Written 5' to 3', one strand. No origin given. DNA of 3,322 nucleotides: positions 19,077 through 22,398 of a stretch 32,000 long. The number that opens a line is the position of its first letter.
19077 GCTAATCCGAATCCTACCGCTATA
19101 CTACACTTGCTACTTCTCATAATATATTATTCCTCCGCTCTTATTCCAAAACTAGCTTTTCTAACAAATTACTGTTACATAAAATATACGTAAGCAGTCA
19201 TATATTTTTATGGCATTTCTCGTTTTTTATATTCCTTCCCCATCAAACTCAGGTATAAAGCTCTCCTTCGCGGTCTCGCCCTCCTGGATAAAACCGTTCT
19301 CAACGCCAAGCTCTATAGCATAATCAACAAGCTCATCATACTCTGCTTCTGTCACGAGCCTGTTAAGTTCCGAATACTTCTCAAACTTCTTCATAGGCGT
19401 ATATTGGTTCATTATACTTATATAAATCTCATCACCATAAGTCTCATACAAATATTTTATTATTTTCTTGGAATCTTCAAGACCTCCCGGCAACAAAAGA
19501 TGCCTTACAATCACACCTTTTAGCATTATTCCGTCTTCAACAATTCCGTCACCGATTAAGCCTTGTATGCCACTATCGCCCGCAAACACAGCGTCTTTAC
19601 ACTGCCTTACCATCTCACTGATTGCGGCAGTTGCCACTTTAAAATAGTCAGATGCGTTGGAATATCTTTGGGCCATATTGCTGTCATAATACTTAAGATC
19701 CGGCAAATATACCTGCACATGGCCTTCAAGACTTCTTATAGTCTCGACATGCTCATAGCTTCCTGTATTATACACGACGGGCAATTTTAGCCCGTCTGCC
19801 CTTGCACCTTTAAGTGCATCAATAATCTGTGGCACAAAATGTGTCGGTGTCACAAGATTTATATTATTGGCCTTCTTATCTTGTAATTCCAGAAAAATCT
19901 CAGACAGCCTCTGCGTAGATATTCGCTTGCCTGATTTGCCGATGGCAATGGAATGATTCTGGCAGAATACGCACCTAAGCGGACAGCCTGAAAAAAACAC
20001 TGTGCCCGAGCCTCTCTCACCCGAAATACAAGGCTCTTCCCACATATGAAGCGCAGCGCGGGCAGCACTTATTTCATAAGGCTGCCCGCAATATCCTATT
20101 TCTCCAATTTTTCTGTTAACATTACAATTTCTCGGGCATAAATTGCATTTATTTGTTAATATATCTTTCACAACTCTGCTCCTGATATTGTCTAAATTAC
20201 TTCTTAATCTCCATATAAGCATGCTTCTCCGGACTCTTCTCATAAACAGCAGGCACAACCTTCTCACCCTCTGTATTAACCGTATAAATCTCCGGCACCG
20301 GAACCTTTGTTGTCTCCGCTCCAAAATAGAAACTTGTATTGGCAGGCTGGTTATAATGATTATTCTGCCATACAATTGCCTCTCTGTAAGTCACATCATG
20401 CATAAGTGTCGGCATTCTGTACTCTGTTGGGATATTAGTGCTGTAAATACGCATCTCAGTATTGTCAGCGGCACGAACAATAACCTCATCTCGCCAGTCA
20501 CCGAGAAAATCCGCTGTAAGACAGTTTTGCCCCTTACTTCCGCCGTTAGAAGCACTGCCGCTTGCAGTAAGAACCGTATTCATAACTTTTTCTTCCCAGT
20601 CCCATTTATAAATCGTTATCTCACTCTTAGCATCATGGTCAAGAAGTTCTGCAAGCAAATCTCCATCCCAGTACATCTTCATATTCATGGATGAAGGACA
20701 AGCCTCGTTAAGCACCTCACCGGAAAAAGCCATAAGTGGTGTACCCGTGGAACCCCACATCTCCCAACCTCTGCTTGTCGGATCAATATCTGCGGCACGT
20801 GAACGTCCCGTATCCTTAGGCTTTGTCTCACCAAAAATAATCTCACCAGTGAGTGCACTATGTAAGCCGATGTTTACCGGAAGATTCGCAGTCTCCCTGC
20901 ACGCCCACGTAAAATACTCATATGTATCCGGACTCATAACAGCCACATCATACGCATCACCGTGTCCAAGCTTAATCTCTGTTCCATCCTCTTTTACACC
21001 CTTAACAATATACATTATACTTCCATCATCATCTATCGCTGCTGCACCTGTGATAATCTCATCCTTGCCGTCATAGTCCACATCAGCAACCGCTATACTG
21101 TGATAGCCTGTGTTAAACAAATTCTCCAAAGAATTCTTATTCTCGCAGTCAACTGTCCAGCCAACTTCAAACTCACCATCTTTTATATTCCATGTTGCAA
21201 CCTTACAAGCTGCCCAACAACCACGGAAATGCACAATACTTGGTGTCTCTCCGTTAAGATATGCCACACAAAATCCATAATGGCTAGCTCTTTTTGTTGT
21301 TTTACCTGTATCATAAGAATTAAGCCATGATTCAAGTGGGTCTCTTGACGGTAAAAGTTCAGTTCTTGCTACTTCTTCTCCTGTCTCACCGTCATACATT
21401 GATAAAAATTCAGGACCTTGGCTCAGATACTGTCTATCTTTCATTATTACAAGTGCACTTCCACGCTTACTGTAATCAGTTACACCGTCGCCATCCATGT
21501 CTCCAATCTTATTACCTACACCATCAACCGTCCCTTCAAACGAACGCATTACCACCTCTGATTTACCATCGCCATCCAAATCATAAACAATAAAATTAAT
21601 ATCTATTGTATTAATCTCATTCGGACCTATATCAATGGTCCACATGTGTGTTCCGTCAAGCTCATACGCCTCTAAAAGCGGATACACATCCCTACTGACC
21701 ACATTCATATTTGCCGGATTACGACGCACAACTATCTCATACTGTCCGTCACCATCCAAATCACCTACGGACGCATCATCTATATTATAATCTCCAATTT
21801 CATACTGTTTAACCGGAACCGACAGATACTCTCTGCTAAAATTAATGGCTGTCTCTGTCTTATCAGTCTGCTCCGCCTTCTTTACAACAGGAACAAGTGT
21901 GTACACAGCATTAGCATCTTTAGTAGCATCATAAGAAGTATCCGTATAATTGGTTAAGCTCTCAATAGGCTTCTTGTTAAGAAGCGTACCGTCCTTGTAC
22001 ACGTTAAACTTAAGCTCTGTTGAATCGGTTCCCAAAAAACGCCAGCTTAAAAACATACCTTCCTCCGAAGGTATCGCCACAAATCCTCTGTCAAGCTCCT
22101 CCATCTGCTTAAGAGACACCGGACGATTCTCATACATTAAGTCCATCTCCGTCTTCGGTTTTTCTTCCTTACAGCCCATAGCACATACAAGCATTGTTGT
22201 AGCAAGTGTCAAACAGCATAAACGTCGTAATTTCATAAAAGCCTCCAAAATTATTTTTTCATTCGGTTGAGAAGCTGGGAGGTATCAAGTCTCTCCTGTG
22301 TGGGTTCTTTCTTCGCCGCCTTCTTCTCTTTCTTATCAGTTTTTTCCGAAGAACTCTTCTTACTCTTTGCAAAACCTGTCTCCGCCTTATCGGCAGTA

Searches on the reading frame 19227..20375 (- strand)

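Call 72: search_protein_families(library=pfam, proteins=[window:19227-20375:-], max_evalue=0.00001)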
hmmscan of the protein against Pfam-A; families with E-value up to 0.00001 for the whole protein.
window:19227-20375:- (382 aa): 2 families
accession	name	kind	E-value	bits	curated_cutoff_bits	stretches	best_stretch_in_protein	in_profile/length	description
PF04055.27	Radical_SAM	-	4e-08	34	29.5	1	126-249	2-130/166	Radical SAM superfamily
PF13353.11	Fer4_12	-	1.5e-06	29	22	1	124-205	8-91/137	4Fe-4S single cluster domain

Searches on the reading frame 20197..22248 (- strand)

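Call 72: search_protein_families(library=pfam, proteins=[window:20197-22248:-], max_evalue=0.00001)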
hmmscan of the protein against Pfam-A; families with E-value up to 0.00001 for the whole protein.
window:20197-22248:- (683 aa): 4 families
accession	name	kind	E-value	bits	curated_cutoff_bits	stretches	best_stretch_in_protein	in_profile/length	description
PF21348.3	RGL11_C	-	6.1e-136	454.5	27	1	153-652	21-490/490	Rhamnogalacturonan lyase family 11, C-terminal domain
PF18370.7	RGI_lyase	-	3.5e-26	91.8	27.8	1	47-133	1-83/86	Rhamnogalacturonan I lyases beta-sheet domain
PF01839.29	FG-GAP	-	1.8e-06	28.1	22.1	0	159-175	5-21/37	FG-GAP repeat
PF13517.12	FG-GAP_3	-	2e-06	28.7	26.9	0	163-233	1-60/61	FG-GAP-like repeat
